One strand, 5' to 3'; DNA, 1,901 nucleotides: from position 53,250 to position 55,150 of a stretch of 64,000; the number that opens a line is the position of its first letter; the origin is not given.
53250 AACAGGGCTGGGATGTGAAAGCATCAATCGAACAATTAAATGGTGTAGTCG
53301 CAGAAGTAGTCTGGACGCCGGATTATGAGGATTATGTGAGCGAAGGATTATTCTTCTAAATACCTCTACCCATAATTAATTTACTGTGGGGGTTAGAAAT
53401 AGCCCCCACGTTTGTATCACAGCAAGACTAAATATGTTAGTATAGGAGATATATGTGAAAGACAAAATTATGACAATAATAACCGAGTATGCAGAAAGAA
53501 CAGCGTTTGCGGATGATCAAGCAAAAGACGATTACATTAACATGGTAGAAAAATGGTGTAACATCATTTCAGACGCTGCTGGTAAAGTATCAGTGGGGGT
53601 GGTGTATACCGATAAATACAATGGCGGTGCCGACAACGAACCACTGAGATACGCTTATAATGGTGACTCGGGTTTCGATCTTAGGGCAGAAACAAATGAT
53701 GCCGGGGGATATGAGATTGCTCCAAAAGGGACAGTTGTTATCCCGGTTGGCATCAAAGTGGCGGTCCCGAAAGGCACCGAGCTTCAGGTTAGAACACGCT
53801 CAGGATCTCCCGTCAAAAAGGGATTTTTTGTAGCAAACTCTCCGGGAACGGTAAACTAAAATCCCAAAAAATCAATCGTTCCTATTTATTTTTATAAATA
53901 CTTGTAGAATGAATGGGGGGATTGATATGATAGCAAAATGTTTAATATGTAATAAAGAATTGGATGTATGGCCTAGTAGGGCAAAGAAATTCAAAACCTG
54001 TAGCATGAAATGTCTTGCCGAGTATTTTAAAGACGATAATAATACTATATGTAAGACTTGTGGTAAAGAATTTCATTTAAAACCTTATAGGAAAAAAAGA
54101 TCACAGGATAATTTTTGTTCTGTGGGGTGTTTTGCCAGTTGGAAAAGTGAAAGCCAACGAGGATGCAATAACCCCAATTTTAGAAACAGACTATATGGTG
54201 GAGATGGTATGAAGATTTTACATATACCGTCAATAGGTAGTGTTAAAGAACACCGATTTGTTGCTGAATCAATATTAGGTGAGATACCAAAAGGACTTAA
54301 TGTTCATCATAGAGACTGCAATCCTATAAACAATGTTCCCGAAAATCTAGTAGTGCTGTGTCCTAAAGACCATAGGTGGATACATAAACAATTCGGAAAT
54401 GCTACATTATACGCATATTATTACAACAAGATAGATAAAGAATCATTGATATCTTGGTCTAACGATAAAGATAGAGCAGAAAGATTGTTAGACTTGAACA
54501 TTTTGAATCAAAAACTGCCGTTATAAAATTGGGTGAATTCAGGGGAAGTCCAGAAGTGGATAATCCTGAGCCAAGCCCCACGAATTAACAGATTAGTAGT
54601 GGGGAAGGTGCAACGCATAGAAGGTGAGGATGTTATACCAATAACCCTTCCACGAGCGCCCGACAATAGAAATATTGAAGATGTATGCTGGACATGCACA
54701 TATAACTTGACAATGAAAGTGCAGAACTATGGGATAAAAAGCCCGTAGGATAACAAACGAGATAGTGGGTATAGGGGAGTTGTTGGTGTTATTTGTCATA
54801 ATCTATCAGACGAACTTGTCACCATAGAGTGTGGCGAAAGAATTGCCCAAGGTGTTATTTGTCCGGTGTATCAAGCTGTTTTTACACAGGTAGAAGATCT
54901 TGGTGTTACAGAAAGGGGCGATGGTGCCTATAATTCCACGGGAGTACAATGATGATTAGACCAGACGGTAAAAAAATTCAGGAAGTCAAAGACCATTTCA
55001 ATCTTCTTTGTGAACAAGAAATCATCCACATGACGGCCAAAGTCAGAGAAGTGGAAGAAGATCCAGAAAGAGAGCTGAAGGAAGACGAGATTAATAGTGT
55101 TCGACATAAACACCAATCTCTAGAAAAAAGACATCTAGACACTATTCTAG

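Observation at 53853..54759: Group I intron in dUTPase with a covariant P7 and the HNH gene in the P1 loop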

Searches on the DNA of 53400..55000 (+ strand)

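Call 4: search_rna_families(source=window, start=53700, end=54900, threshold=evalue, max_evalue=1, show_alignments=3)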
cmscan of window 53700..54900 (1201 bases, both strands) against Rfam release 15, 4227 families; matches with E-value up to 1: 2.
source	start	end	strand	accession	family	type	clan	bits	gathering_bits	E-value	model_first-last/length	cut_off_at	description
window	54449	54691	+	RF00028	Intron_gpI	Intron;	-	58.2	50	6.5e-14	1-253/253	no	Group I catalytic intron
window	54215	54259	-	RF00032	Histone3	Cis-reg;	-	18.9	34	0.04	1-46/46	no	Histone 3' UTR stem-loop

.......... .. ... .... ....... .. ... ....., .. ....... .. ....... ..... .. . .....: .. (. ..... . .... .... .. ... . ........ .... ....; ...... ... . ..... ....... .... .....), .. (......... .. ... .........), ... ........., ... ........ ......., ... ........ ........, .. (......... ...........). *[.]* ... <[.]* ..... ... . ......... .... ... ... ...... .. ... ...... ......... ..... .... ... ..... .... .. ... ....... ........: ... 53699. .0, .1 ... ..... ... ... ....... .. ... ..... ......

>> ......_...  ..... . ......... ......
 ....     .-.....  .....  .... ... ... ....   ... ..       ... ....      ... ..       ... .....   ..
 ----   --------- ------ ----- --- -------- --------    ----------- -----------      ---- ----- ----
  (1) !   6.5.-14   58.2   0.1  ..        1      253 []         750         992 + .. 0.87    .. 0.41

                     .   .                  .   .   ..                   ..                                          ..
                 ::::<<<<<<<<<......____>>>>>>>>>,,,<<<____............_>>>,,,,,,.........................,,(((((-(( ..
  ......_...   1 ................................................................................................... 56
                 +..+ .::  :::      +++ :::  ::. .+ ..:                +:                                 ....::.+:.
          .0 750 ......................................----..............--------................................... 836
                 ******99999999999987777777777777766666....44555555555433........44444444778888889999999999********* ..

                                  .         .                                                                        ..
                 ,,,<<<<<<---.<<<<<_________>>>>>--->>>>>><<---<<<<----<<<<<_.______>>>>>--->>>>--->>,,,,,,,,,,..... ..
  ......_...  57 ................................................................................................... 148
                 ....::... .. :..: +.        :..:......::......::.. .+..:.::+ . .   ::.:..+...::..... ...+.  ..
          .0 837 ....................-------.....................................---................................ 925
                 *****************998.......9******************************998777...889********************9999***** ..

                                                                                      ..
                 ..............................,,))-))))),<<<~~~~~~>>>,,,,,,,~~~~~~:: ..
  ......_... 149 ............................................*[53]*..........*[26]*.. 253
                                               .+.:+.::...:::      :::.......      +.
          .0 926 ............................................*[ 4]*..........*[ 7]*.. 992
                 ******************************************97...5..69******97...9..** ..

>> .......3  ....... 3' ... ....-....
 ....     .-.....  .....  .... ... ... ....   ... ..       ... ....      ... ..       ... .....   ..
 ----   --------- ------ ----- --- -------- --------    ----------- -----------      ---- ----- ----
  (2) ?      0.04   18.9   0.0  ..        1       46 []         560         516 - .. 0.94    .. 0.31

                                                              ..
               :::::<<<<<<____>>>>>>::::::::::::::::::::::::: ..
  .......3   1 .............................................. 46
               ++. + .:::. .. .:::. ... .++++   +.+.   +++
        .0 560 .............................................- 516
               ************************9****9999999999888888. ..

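Call 7: search_dna_similar(query=window:53400-55000:+, collection=phages, mode=distant, max_rows=40)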
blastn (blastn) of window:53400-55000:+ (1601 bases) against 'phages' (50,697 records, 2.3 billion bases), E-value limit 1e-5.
Records with a match: 3; places in all: 3; records where one place covers at least 80% of the query: 0.
Best place of each record, by identity: 80-90% 3.
By first word of the organism name: Pectobacterium 2; Erwinia 1.
By host as written in the record: Wasabia japonica Matsum 2; Erwinia sp. TAC1.XII.93.8 (Vries et al. 2001) 1.
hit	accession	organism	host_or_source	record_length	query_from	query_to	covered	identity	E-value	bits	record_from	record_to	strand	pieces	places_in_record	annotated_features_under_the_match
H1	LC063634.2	Pectobacterium phage PPWS1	Wasabia japonica Matsum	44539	1121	1176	3%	85.7%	5e-7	63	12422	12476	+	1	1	none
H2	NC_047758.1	Pectobacterium phage PPWS1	Wasabia japonica Matsum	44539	1121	1176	3%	85.7%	5e-7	63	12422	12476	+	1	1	none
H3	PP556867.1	Erwinia phage VL73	Erwinia sp. TAC1.XII.93.8 (Vries et al. ...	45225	1125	1176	3%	86.5%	6e-6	60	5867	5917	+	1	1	DNA primase/helicase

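Call 20: get_annotated_region(hit=H1, flank=2000)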
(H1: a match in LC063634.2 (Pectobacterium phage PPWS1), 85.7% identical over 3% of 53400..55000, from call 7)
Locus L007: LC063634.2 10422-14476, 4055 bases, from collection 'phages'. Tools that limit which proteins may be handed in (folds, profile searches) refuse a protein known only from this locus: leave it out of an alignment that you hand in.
description: Pectobacterium phage PPWS1 DNA, complete genome.
organism: Pectobacterium phage PPWS1 (NCBI taxid 1685500)
taxonomy: Viruses; Duplodnaviria; Heunggongvirae; Uroviricota; Caudoviricetes; Autographiviridae; Corkvirinae; Kotilavirus; Kotilavirus PPWS1
host: Wasabia japonica Matsum; source: -; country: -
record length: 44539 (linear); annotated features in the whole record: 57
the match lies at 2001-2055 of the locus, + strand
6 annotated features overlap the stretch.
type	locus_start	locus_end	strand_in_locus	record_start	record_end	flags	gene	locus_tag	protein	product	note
CDS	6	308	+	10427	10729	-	-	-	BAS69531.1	hypothetical protein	gene00016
CDS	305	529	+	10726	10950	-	-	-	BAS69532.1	hypothetical protein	gene00017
CDS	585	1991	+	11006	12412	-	-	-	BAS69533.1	DNA polymerase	gene00018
CDS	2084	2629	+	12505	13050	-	-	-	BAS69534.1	putative HNH endonuclease inducing intron mobility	gene00019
CDS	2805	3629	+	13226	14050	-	gp29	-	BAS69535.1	putative DNA polymerase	gene00020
CDS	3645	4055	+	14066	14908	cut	-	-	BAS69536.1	structural protein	gene00021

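Call 21: get_annotated_region(hit=H3, flank=2000)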
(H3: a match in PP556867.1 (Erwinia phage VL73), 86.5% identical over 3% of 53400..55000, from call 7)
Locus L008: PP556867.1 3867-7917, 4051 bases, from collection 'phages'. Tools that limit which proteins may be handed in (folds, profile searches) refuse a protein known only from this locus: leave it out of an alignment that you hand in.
description: Erwinia phage VL73, complete genome.
organism: Erwinia phage VL73 (NCBI taxid 3136638)
taxonomy: Viruses; Duplodnaviria; Heunggongvirae; Uroviricota; Caudoviricetes; Autographiviridae
host: Erwinia sp. TAC1.XII.93.8 (Vries et al. 2001); source: vegetable leaves; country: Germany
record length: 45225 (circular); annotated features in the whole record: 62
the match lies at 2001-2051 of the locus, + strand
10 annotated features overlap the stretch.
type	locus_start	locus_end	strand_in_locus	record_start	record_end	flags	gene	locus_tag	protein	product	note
CDS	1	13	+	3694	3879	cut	-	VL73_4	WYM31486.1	hypothetical protein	VL73_gp4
CDS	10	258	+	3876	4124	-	-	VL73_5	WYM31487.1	hypothetical protein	VL73_gp5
CDS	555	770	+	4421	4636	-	-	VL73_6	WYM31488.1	hypothetical protein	VL73_gp6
CDS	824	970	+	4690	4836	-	-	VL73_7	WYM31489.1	hypothetical protein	VL73_gp7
CDS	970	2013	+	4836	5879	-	-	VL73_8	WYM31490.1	DNA primase/helicase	VL73_gp8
CDS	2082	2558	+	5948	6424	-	-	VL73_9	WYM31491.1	HNH homing endonuclease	VL73_gp9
CDS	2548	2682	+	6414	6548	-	-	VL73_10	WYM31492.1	hypothetical protein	VL73_gp10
CDS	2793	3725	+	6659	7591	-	-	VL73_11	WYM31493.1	DNA primase/helicase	VL73_gp11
CDS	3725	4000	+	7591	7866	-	-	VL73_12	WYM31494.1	hypothetical protein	VL73_gp12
CDS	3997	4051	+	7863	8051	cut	-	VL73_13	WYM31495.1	hypothetical protein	VL73_gp13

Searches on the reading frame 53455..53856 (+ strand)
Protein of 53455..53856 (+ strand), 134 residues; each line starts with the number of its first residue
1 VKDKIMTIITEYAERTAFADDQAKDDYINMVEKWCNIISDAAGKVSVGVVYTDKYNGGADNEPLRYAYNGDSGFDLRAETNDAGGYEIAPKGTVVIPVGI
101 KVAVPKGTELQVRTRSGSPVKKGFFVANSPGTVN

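Call 6: search_protein_families(library=pfam, proteins=[window:53455-53856:+], max_evalue=0.01)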
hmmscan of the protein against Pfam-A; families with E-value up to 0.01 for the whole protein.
window:53455-53856:+ (134 aa): 1 family
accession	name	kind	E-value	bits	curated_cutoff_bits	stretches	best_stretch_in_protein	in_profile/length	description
PF00692.24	dUTPase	-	0.00044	20.5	22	1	65-123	7-61/129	dUTPase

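Call 9: search_dna_similar(query=window:53455-53856:+, collection=phages, mode=protein, max_rows=30)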
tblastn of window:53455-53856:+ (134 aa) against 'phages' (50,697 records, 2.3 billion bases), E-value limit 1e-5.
Records with a match: 43; places in all: 43; records where one place covers at least 80% of the query: 2.
Best place of each record, by identity: <60% 43.
By first word of the organism name: Rhizobium 15; Brevundimonas 7; Bacteroides 6; Caulobacter 4; Bacillus 4; uncultured 4; Bacteriophage 2; Alicyclobacillus 1.
By host as written in the record: - 8; Brevundimonas pondensis LVF1 6; Caulobacter crescentus 2; Bacillus cereus 2; Caulobacter vibrioides CB15 2; Rhizobium phaseoli INC1-2 2; Rhizobium sp. N941 2; Rhizobium leguminosarum biovar viciae 3841 2; and 17 more.
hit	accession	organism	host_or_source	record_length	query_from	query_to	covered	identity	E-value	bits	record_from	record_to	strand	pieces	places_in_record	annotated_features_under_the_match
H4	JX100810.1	Caulobacter phage CcrColossus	Caulobacter crescentus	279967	13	134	91%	35.9%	7e-10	61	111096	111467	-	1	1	putative dUTP pyrophosphatase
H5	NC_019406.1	Caulobacter phage CcrColossus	Caulobacter crescentus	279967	13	134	91%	35.9%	7e-10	61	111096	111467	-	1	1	dUTPase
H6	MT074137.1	Bacteroides phage DAC16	Bacteroides thetaiotaomicron VPI-5485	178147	44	134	68%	37.6%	8e-10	61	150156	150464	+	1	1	hypothetical protein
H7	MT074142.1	Bacteroides phage DAC23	Bacteroides thetaiotaomicron VPI-5490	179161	44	134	68%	37.6%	8e-10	61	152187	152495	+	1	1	hypothetical protein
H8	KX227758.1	Bacillus phage PfNC7401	Bacillus cereus NC7401/2455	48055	65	134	52%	47.1%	5e-6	50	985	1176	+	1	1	deoxyuridine 5'-triphosphate nucleotidohydrolase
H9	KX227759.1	Bacillus phage PfIS075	Bacillus cereus IS075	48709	65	134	52%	47.1%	5e-6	50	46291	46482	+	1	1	deoxyuridine 5'-triphosphate nucleotidohydrolase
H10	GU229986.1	Bacillus phage 250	Bacillus cereus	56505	65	134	52%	47.1%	5e-6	50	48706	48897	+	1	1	deoxyuridine 5'-triphosphate nucleotidohydrolase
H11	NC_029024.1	Bacillus phage 250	Bacillus cereus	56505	65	134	52%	47.1%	5e-6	50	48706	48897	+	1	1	deoxyuridine 5'-triphosphate nucleotidohydrolase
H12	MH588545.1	Caulobacter phage CcrPW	Caulobacter vibrioides CB15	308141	66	134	51%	47.8%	5e-11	64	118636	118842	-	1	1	deoxyuridine 5'-triphosphate nucleotidohydrolase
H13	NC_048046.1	Caulobacter phage CcrPW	Caulobacter vibrioides CB15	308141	66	134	51%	47.8%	5e-11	64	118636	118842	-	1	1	dUTPase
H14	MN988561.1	Rhizobium phage RHph_TM61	R. etli NXC12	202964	64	134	53%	43.8%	9e-8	55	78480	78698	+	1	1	deoxyuridine 5'-triphosphate nucleotidohydrolase protein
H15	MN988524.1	Rhizobium phage RHph_TM3_3_6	Rhizobium phaseoli T3_6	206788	64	134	53%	43.8%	9e-8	55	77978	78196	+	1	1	deoxyuridine 5'-triphosphate nucleotidohydrolase protein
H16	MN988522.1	Rhizobium phage RHph_TM40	Rhizobium leg. CIAT894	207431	64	134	53%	43.8%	9e-8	55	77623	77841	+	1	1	deoxyuridine 5'-triphosphate nucleotidohydrolase protein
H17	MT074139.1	Bacteroides phage DAC19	Bacteroides thetaiotaomicron VPI-5487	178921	44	134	68%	33.9%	4e-7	53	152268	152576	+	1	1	hypothetical protein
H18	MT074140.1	Bacteroides phage DAC20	Bacteroides thetaiotaomicron VPI-5488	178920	44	134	68%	33.9%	4e-7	53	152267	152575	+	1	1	hypothetical protein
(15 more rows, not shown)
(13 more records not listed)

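Call 10: find_homologous_proteins(query=window:53455-53856:+)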
Query window:53455-53856:+ (134 aa): 73 proteins with E <= 0.001 among 82 candidates. Only proteins of 73 to 235 residues were searched: fused or split forms outside these lengths cannot appear, so this answer is no evidence that the protein stands alone or is whole; lengths 'longer' or 'shorter' looks for them.
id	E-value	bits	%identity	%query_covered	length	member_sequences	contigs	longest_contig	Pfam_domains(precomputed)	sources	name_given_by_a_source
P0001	8.5e-80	283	100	96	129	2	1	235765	-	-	-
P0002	2.0e-43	166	60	99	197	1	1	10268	PF00692.25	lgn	-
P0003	1.9e-40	156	68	83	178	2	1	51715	PF00692.25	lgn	-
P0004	1.7e-39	153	64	83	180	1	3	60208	PF00692.25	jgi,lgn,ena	jgi:dUTP pyrophosphatase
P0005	9.8e-39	150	65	77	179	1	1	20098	PF00692.25,PF22769.2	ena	-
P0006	3.1e-38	149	53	100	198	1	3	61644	PF00692.25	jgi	jgi:dUTP pyrophosphatase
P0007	9.1e-38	147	64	83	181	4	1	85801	PF00692.25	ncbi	-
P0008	1.0e-37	147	64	83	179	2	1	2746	PF00692.25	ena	-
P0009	1.1e-37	147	64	83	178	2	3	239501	PF00692.25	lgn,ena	-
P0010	1.3e-37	147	62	83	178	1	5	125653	PF00692.25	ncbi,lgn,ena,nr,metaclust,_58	ncbi:MAG: Deoxyuridine 5'-triphosphate nucleotidohydrolase [Candidatus Izimaplasma bacterium HR2]|nr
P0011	2.1e-37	146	52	99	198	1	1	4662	PF00692.25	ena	-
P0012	8.6e-37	144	63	83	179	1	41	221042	PF00692.25,PF22769.2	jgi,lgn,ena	-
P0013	2.8e-36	142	74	68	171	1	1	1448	PF00692.25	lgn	-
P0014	5.9e-36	141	64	77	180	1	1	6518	PF00692.25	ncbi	-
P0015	9.8e-36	141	61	83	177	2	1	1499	PF00692.25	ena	-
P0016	1.1e-35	141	59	83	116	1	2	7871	-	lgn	-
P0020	2.4e-35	139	74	68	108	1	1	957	-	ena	-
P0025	1.4e-34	137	56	83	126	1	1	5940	-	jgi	-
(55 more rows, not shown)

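Call 13: find_encoding_contigs(protein=P0016, flank=4000, max_places=4)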
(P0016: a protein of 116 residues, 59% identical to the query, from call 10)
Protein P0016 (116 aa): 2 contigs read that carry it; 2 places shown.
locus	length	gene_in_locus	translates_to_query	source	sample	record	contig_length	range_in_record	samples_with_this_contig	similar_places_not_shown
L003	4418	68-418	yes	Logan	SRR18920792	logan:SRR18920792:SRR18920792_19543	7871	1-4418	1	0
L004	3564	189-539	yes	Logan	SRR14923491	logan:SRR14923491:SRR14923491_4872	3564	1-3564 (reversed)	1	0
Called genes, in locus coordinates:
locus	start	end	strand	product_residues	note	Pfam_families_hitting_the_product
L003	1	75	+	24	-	?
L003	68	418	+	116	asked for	-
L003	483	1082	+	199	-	PF13392:HNH_3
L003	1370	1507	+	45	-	-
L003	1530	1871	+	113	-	-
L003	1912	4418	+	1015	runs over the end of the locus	PF14890:Intein_splicing, PF13597:NRDD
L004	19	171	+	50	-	-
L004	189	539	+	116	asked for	-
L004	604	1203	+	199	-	PF13392:HNH_3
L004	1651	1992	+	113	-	-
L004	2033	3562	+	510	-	?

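Call 14: find_encoding_contigs(protein=P0025, flank=4000, max_places=4)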
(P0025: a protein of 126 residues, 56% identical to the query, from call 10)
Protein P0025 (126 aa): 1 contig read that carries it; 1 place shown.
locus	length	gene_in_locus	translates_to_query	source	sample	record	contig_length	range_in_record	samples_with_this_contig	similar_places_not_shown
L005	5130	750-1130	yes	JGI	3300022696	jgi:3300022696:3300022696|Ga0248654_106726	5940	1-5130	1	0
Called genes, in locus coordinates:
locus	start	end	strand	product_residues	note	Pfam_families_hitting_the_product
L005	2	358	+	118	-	?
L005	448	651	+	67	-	-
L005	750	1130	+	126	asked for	-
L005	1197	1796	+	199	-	PF13392:HNH_3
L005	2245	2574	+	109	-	-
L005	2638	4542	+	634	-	PF17975:RNR_Alpha (faint), PF21995:RNR-II_ins_dom, PF02867:Ribonuc_red_lgC (faint)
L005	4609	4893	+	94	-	PF04545:Sigma70_r4 (weak), PF04967:HTH_10 (weak)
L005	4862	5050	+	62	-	-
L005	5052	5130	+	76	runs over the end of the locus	-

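Call 15: find_encoding_contigs(protein=P0020, flank=4000, max_places=4)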
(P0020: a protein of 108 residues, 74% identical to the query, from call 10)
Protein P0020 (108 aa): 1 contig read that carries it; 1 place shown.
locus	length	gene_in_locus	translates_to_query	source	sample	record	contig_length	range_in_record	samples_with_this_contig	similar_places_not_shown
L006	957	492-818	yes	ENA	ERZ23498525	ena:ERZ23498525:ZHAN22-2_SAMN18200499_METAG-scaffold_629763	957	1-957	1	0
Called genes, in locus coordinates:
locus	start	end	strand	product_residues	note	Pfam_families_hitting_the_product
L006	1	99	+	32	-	?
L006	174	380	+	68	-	-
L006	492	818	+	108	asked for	-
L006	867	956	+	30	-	?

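Call 50: search_dna_similar(query=P0003, collection=phages, mode=protein, max_rows=60, max_evalue=0.001)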
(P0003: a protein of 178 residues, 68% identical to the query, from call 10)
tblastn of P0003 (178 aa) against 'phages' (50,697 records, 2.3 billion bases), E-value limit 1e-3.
Records with a match: 1908; places in all: 1922; records where one place covers at least 80% of the query: 288.
Best place of each record, by identity: <60% 1908.
By first word of the organism name: Salmonella 288; Escherichia 223; Vibrio 208; Arthrobacter 115; Pseudomonas 111; Klebsiella 101; Staphylococcus 94; Lactococcus 78; Bacillus 65; Enterococcus 59; and 85 more.
By host as written in the record: - 277; Arthrobacter sp. ATCC 21022 95; Escherichia coli 88; Klebsiella pneumoniae 46; Pseudomonas aeruginosa 39; Salmonella enterica subsp. enterica serovar Enteritidis PT1 39; Vibrio harveyi BAA-1116 36; Salmonella enterica 26; and 480 more.
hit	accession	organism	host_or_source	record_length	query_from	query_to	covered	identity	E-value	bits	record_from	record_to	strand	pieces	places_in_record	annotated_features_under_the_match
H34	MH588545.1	Caulobacter phage CcrPW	Caulobacter vibrioides CB15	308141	20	177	89%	43.8%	8e-27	111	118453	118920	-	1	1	deoxyuridine 5'-triphosphate nucleotidohydrolase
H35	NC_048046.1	Caulobacter phage CcrPW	Caulobacter vibrioides CB15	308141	20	177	89%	43.8%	8e-27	111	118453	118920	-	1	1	dUTPase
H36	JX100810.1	Caulobacter phage CcrColossus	Caulobacter crescentus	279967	20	177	89%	43.1%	9e-26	108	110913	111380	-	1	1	putative dUTP pyrophosphatase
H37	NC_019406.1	Caulobacter phage CcrColossus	Caulobacter crescentus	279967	20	177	89%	43.1%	9e-26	108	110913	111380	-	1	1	dUTPase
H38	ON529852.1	Brevundimonas phage vB_BpoS-Kabachok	Brevundimonas pondensis LVF1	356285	23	176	87%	42.2%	3e-29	118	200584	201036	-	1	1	dUTP pyrophosphatase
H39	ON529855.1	Brevundimonas phage vB_BpoS-Domovoi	Brevundimonas pondensis EIF1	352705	23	176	87%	41.6%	2e-28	116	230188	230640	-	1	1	dUTP pyrophosphatase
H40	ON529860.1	Brevundimonas phage vB_BpoS-Papperlapapp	Brevundimonas pondensis LVF1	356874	23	176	87%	41.6%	2e-28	116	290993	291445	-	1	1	dUTP pyrophosphatase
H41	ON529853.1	Brevundimonas phage vB_BpoS-Bambus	Brevundimonas pondensis LVF1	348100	23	176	87%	40.9%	3e-28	115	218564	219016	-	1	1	dUTP pyrophosphatase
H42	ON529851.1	Brevundimonas phage vB_BpoS-Marchewka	Brevundimonas pondensis LVF1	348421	23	176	87%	40.9%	3e-28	115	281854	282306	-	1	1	dUTP pyrophosphatase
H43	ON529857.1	Brevundimonas phage vB_BpoS-Kikimora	Brevundimonas pondensis LVF1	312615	23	177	87%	40.6%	5e-27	111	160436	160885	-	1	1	dUTP pyrophosphatase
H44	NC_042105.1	Streptomyces phage BillNye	Streptomyces viridochromogenes DSM40736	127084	28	176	84%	41.6%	3e-24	103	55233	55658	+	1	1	dUTPase | hypothetical protein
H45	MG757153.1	Streptomyces phage BillNye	Streptomyces viridochromogenes DSM40736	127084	28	176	84%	41.6%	3e-24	103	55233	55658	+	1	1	hypothetical protein (x2)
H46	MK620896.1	Streptomyces phage Circinus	Streptomyces griseofuscus ATCC 23916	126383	28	176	84%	41.6%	8e-24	102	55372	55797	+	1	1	60: deoxyuridine triphosphatase | 59: hypothetical protein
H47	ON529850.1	Brevundimonas phage vB_BpoS-Gurke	Brevundimonas pondensis LVF1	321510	23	177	87%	40.0%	3e-26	109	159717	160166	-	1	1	dUTP pyrophosphatase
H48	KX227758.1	Bacillus phage PfNC7401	Bacillus cereus NC7401/2455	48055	47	178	74%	46.7%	1e-24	105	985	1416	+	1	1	deoxyuridine 5'-triphosphate nucleotidohydrolase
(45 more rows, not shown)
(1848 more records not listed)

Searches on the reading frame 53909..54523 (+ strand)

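Call 6: search_protein_families(library=pfam, proteins=[window:53909-54523:+], max_evalue=0.01)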
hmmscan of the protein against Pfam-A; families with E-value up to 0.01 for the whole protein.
window:53909-54523:+ (205 aa): 1 family
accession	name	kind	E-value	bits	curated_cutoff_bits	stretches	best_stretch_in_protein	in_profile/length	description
PF13392.12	HNH_3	-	2.8e-10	40.1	24.8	1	115-154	4-43/46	HNH endonuclease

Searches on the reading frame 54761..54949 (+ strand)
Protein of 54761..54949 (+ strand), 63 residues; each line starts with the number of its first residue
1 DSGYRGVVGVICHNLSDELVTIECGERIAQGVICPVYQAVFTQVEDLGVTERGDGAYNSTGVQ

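Call 6: search_protein_families(library=pfam, proteins=[window:54761-54949:+], max_evalue=0.01)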
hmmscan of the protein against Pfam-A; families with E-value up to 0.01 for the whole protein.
window:54761-54949:+ (63 aa): 1 family
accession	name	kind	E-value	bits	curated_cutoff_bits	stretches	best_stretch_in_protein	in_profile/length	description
PF00692.24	dUTPase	-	4e-09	36.8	22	1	1-61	69-129/129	dUTPase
